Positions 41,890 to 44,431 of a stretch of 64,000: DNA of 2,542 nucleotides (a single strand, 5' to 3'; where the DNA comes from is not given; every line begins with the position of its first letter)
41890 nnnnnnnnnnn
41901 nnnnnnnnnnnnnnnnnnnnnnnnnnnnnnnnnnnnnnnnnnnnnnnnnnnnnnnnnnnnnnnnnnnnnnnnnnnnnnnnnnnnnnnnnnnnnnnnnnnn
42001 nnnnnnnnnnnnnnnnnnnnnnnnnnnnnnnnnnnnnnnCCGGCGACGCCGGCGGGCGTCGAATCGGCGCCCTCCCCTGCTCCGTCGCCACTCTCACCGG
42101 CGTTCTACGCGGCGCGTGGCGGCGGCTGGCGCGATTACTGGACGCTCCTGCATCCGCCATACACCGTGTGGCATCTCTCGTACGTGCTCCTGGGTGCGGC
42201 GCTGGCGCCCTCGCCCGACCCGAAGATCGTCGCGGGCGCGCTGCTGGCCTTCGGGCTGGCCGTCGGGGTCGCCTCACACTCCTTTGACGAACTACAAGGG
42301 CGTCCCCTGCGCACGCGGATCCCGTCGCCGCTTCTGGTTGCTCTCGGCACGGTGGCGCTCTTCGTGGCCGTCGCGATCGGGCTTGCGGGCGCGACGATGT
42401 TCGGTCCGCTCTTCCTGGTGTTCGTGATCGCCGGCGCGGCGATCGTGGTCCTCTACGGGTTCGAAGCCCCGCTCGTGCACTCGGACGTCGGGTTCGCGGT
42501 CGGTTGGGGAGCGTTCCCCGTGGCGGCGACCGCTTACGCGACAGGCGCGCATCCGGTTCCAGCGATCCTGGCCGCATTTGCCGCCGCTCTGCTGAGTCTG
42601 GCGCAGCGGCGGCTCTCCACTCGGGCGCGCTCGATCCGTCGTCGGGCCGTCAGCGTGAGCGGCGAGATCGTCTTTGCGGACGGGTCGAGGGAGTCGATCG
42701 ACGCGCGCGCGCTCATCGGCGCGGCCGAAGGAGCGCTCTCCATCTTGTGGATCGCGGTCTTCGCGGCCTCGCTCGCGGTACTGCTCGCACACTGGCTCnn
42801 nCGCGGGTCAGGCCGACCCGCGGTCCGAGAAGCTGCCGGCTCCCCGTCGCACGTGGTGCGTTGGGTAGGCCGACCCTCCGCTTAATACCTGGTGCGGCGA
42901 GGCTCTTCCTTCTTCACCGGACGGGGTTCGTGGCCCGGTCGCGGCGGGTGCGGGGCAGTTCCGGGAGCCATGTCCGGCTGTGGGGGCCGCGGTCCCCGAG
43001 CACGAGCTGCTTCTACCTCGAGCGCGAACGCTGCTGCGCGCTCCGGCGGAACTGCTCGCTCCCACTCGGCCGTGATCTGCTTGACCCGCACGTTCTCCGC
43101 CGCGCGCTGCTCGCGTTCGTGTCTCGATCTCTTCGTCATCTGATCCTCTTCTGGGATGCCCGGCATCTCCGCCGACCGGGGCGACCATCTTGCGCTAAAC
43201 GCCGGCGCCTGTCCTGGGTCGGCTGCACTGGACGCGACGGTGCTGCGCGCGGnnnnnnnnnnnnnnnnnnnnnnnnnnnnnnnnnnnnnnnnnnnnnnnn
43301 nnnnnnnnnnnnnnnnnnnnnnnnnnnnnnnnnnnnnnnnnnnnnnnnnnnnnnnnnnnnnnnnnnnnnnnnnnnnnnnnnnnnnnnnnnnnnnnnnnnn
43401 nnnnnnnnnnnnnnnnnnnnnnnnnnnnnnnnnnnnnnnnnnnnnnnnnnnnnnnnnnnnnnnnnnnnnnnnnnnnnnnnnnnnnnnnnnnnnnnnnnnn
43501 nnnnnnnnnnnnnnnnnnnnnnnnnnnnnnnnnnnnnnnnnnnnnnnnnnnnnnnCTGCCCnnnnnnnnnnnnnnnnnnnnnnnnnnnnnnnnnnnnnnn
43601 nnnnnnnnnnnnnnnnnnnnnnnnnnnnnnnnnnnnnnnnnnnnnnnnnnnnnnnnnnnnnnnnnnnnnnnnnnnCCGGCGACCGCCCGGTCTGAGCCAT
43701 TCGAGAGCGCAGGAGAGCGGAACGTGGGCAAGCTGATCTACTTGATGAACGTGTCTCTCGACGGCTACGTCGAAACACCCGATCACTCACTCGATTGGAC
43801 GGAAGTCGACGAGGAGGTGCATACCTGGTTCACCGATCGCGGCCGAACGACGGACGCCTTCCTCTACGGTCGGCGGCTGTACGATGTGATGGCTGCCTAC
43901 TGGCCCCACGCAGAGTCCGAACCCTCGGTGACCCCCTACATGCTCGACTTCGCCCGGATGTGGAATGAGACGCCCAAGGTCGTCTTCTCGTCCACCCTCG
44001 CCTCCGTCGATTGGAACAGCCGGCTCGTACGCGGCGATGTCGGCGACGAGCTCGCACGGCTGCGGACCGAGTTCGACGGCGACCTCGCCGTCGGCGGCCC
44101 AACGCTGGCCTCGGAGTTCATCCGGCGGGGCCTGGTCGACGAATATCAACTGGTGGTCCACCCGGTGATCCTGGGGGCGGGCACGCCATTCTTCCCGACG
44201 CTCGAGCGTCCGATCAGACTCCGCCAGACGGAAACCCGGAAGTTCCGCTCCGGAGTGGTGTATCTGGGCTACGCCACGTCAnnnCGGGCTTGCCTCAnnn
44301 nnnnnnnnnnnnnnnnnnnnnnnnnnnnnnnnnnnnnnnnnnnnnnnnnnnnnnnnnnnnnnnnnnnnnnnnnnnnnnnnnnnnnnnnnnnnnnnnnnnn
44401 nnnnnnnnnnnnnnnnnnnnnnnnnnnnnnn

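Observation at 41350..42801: UbiE/MenG SAM-methyltransferase fused in one ORF to a 230-aa polytopic membrane domain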

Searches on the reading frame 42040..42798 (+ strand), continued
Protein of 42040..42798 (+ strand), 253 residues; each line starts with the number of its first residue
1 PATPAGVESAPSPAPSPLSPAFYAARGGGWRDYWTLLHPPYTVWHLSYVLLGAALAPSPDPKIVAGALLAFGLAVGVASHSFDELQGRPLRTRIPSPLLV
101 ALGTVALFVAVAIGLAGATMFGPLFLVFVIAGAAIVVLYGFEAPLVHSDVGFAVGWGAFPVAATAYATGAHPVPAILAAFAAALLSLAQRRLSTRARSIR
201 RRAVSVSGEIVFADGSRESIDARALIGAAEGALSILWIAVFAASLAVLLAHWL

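Call 68: find_encoding_contigs(protein=P0283, flank=10000, max_places=4)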
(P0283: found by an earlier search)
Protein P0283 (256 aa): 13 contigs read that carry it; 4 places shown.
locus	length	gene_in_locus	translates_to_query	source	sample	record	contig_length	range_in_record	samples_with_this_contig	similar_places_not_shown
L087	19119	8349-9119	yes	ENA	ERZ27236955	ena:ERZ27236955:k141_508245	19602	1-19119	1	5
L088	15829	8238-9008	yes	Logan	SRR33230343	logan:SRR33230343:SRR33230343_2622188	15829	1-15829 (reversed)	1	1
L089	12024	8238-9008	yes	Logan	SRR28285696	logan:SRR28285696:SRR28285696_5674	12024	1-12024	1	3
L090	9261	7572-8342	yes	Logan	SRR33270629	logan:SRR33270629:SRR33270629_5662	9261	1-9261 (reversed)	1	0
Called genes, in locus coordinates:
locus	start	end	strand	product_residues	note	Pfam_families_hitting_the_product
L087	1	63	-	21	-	?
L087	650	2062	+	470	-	PF01555:N6_N4_Mtase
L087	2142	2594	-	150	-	PF00582:Usp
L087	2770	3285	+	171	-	-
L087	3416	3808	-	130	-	PF12270:Cyt_c_ox_IV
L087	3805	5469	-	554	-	PF00115:COX1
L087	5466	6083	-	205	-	PF02790:COX2_TM (weak), PF00116:COX2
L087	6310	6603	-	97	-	PF20058:DUF6457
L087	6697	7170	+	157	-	PF08768:THAP4_heme-bd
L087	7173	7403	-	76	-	PF02416:TatA_B_E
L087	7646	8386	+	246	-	PF01209:Ubie_methyltran, PF08003:Methyltransf_9 (weak), PF13489:Methyltransf_23, PF13847:Methyltransf_31, PF08241:Methyltransf_11, PF08242:Methyltransf_12, PF13649:Methyltransf_25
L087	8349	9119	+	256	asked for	-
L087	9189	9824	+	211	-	PF00578:AhpC-TSA, PF08534:Redoxin, PF10417:1-cysPrx_C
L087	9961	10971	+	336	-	PF21338:Top1B_N_bact, PF01028:Topoisom_I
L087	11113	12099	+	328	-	PF00248:Aldo_ket_red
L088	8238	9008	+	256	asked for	-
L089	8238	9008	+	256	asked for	-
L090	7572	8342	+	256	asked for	-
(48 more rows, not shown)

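Call 69: find_encoding_contigs(protein=P0137, flank=8000, max_places=2)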
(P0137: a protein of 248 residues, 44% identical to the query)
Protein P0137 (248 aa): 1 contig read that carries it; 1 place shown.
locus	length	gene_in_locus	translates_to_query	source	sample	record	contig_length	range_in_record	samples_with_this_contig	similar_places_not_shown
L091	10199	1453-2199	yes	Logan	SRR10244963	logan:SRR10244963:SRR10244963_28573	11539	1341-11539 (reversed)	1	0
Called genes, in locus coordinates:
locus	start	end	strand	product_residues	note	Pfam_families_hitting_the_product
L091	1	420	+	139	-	?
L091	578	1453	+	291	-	PF00348:polyprenyl_synt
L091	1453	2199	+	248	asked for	-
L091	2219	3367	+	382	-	PF00890:FAD_binding_2 (faint), PF01266:DAO (weak), PF01494:FAD_binding_3, PF05834:Lycopene_cycl (faint), PF07992:Pyr_redox_2 (faint), PF13450:NAD_binding_8 (faint)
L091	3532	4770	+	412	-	PF00155:Aminotran_1_2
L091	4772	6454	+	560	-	PF00920:ILVD_EDD_N, PF24877:ILV_EDD_C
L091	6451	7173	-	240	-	PF13489:Methyltransf_23 (weak), PF08241:Methyltransf_11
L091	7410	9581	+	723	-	PF00989:PAS (faint), PF13426:PAS_9 (faint), PF01590:GAF, PF13185:GAF_2, PF13492:GAF_3, PF08448:PAS_4, PF00512:HisKA, PF02518:HATPase_c, +1 more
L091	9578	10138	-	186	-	PF09335:VTT_dom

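Call 70: search_protein_families(library=ncbifam, proteins=[L091:1-417:+, L091:578-1450:+, L091:2219-3364:+, L091:6454-7173:-], max_evalue=0.00001)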
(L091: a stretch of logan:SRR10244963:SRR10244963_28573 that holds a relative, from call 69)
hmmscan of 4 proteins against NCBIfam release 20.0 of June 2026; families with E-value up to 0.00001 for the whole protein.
L091:1-417:+ (139 aa): 0 families

L091:578-1450:+ (291 aa): 16 families
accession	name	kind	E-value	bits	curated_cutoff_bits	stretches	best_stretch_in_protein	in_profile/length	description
NF045485.1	FPPsyn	subfamily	1.7e-75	253.8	275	1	9-290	2-287/288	farnesyl diphosphate synthase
NF045685.1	GGPPSynCrtE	equivalog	3.8e-70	236.2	460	1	4-290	3-292/293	geranylgeranyl diphosphate synthase CrtE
NF007877.0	PRK10581.1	equivalog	9.6e-54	182.6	321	1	7-285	6-293/299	(2E,6E)-farnesyl diphosphate synthase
NF041169.1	f2_encap_cargo4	exception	3.1e-45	154.9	450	1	38-231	44-228/334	family 2 encapsulin nanocompartment cargo protein polyprenyl transferase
NF040698.1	IdsA_Meth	equivalog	2e-42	145.6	468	1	5-233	4-227/328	short chain isoprenyl diphosphate synthase IdsA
NF041003.1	GGPP_syn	equivalog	2e-35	122.4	500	1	6-232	4-223/326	geranylgeranyl diphosphate synthase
NF045549.1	GGPPsyn_IdsB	equivalog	1.6e-28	99.8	475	1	38-231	59-244/346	geranylgeranyl diphosphate synthase IdsB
NF040789.2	gerfarn_diphsyn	equivalog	1.7e-23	83.4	560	1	4-232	7-243/345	geranylfarnesyl diphosphate synthase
NF008140.0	PRK10888.1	equivalog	4.7e-23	82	412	1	40-236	39-224/323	octaprenyl diphosphate synthase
NF040627.1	GFPS_Meth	equivalog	7.4e-23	81.4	600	1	41-228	37-210/285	geranylfarnesyl diphosphate synthase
TIGR02749.1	prenyl_cyano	equivalog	4.6e-22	78.5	383.2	1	43-231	43-222/322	solanesyl diphosphate synthase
TIGR02748.1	GerC3_HepT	equivalog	6.3e-22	78.1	456.55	1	41-230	40-217/319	heptaprenyl diphosphate synthase component II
NF040936.1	hexpp_archaea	equivalog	5.8e-21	75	400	1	4-231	3-208/275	hexaprenyl pyrophosphate synthase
NF042417.1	NPPPS_Mycobact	equivalog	1.2e-20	73.8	600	1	42-233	54-233/335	nonaprenyl/(2E,6E)-farnesyl/geranylgeranyl diphosphat synthase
NF045628.1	HxpDPsynlarge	equivalog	2.1e-19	69.7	500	1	41-234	32-213/311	hexaprenyl-diphosphate synthase large subunit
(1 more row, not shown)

L091:2219-3364:+ (382 aa): 46 families (the best 25 are shown)
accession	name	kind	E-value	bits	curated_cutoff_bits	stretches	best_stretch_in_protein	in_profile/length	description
TIGR02032.1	GG-red-SF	subfamily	2.2e-56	191.7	158.8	1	2-294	1-297/297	geranylgeranyl reductase family protein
TIGR02023.1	BchP-ChlP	subfamily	1.2e-34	119.9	343.3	1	2-309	1-314/388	geranylgeranyl diphosphate reductase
NF049967.1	QhpG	equivalog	3.8e-22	78.8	240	2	4-151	1-142/423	flavin-dependent monooxygenase QhpG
NF041080.1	DGGGPL_reductase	equivalog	5.6e-18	65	580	1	2-300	2-317/447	digeranylgeranylglycerophospholipid reductase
NF045655.1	MkRedMenJ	equivalog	2.2e-16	59.8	700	1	3-332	6-348/406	menaquinone reductase MenJ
TIGR02028.1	ChlP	equivalog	8.8e-15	54.3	505.3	1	4-299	3-309/398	geranylgeranyl reductase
NF041160.1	DGGPL_Thplmales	equivalog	1.4e-14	53.9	780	1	2-295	4-311/396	digeranylgeranylglycerophospholipid reductase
TIGR01988.1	Ubi-OHases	subfamily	3.8e-14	52.3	224.65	1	3-166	1-180/387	ubiquinone biosynthesis hydroxylase, UbiH/UbiF/VisC/COQ6 family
NF041385.1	Dggglyphlred_Halo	equivalog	4.1e-14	51.9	700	1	2-341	5-359/405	digeranylgeranylglycerophospholipid reductase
NF033113.0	halo_ClmS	equivalog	5.8e-14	51.5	900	1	3-158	4-174/570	chloramphenicol-biosynthetic FADH2-dependent halogenase CmlS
NF005313.0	PRK06847.1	subfamily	7.8e-13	48.1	372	1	3-157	6-169/375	hypothetical protein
NF008519.0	PRK11445.1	equivalog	1e-12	48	303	1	1-313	3-319/355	FAD-binding protein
NF038171.1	maturase_LodB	equivalog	1.6e-10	40.6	400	0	260-316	277-334/361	lysine-epsilon-oxidase maturase LodB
NF006021.0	PRK08163.1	equivalog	1.7e-10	40.5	459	0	84-156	99-172/398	3-hydroxybenzoate 6-monooxygenase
NF038174.1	maturase_GoxB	equivalog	2.3e-10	40.1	400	0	263-315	279-331/358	glycine oxidase maturase GoxB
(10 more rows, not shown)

L091:6454-7173:- (240 aa): 1 family
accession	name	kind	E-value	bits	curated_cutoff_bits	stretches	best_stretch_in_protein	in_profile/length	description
NF045667.1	MTase_DVU1556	equivalog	3.4e-06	26.7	155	0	90-168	25-120/213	DVU_1556 family methyltransferase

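Call 73: find_encoding_contigs(protein=P0228, flank=6000, max_places=2)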
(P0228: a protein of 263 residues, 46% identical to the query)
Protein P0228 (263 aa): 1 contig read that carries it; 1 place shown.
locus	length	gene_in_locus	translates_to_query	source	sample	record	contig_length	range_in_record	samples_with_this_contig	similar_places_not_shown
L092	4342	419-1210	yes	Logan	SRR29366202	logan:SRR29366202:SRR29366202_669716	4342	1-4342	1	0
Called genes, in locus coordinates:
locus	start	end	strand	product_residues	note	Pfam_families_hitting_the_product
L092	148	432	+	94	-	-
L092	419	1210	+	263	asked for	-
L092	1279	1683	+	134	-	-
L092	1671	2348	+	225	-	-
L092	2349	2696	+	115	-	-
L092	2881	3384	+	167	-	-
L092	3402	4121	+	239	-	-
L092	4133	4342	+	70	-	?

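Call 74: find_encoding_contigs(protein=P0189, flank=6000, max_places=2)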
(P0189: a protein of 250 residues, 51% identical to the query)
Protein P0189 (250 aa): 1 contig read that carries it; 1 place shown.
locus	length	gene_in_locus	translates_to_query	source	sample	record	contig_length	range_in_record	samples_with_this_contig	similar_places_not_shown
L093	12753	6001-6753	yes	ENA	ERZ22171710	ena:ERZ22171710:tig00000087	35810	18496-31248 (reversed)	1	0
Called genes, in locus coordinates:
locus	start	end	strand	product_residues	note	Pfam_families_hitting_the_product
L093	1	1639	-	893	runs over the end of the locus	PF13200:DUF4015, PF02074:Peptidase_M32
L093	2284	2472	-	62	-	PF03640:Lipoprotein_15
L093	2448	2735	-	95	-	PF03640:Lipoprotein_15 (weak)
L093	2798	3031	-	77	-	PF01619:Pro_dh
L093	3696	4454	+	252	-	-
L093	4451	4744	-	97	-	-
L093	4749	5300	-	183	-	-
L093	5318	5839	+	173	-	PF01209:Ubie_methyltran, PF13489:Methyltransf_23 (weak), PF13847:Methyltransf_31, PF08241:Methyltransf_11, PF08242:Methyltransf_12, PF13649:Methyltransf_25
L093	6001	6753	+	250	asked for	-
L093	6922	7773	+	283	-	-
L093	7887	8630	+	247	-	PF13742:tRNA_anti_2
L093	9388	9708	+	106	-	PF02609:Exonuc_VII_S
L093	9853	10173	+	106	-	PF00027:cNMP_binding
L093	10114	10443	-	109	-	PF02595:Gly_kinase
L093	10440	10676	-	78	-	PF02595:Gly_kinase (weak)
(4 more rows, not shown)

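Call 75: find_encoding_contigs(protein=P0241, flank=6000, max_places=2)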
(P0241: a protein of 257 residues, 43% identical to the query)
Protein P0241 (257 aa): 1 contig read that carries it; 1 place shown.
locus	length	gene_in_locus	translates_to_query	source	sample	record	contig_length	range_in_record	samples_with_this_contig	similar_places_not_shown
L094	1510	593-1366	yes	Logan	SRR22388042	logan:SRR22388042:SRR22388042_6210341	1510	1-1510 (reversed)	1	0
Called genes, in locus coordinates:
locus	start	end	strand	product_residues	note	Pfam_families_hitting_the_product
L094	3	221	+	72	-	?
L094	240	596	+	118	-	-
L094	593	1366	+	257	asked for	-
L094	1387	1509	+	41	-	?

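Call 80: search_dna_similar(query=window:42094-42798:+, collection=plasmids, mode=protein, max_evalue=0.001, max_rows=15)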
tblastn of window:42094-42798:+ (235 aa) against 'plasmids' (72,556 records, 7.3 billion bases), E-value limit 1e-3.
No match.

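Call 81: search_dna_similar(query=window:42094-42798:+, collection=phages, mode=protein, max_evalue=0.001, max_rows=10)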
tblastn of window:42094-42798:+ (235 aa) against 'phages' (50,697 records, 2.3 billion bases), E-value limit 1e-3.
No match.

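Call 82: find_homologous_proteins(query=A1, max_evalue=1e-10)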
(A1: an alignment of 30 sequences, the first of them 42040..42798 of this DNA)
Query A1 (30 sequences) (253 aa, profile of the alignment): 7721 proteins with E <= 1e-10 among 8000 candidates; the best 120 are listed.
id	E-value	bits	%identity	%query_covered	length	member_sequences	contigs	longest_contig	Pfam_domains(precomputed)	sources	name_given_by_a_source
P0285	2.8e-128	445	-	-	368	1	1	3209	-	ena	-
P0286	1.3e-101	357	50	92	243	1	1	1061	-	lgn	-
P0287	2.6e-101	356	-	-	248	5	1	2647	-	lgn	-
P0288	2.8e-101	356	51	89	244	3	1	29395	-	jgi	-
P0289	5.3e-101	355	55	87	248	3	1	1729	-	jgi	jgi:hypothetical protein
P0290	5.7e-101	355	56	82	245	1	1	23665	-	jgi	jgi:hypothetical protein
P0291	7.5e-101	355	54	82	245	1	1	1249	-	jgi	jgi:hypothetical protein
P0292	1.1e-100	354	51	86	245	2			-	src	-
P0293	1.1e-100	354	51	92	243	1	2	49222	-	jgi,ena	-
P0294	1.1e-100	354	51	89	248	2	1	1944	-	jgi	jgi:hypothetical protein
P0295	1.3e-100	354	54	89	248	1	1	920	-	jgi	jgi:hypothetical protein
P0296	1.4e-100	354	53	87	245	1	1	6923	-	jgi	jgi:hypothetical protein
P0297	1.6e-100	354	51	92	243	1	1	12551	-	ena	-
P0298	1.6e-100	354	52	92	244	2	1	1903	-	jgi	jgi:hypothetical protein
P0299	1.7e-100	354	-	-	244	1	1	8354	-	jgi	jgi:hypothetical protein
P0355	1.7e-99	350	52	87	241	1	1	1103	PF01040.24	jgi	jgi:hypothetical protein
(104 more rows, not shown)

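Call 96: search_protein_families(library=phrogs, proteins=[L092:148-429:+, L092:1279-1680:+, L092:1671-2345:+, L092:2349-2693:+, L092:2881-3381:+, L092:3402-4118:+, L094:240-593:+], max_evalue=0.001)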
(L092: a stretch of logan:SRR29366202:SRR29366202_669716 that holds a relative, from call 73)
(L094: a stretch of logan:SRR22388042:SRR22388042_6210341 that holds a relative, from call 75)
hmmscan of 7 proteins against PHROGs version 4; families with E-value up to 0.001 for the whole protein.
L092:148-429:+ (94 aa): 0 families

L092:1279-1680:+ (134 aa): 0 families

L092:1671-2345:+ (225 aa): 0 families

L092:2349-2693:+ (115 aa): 0 families

L092:2881-3381:+ (167 aa): 0 families

L092:3402-4118:+ (239 aa): 0 families

L094:240-593:+ (118 aa): 0 families

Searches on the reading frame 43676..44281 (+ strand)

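Call 32: search_protein_families(library=ncbifam, proteins=[window:43676-44281:+], max_evalue=0.000001)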
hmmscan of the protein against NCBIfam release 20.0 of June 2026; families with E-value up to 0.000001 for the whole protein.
window:43676-44281:+ (202 aa): 0 families

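Call 62: search_protein_families(library=pfam, proteins=[window:43676-44281:+], max_evalue=0.001)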
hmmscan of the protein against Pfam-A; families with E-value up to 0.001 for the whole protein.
window:43676-44281:+ (202 aa): 1 family
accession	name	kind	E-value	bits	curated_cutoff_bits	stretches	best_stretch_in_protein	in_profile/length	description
PF01872.23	RibD_C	-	1.4e-23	84.1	24.1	1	19-196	2-197/197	RibD C-terminal domain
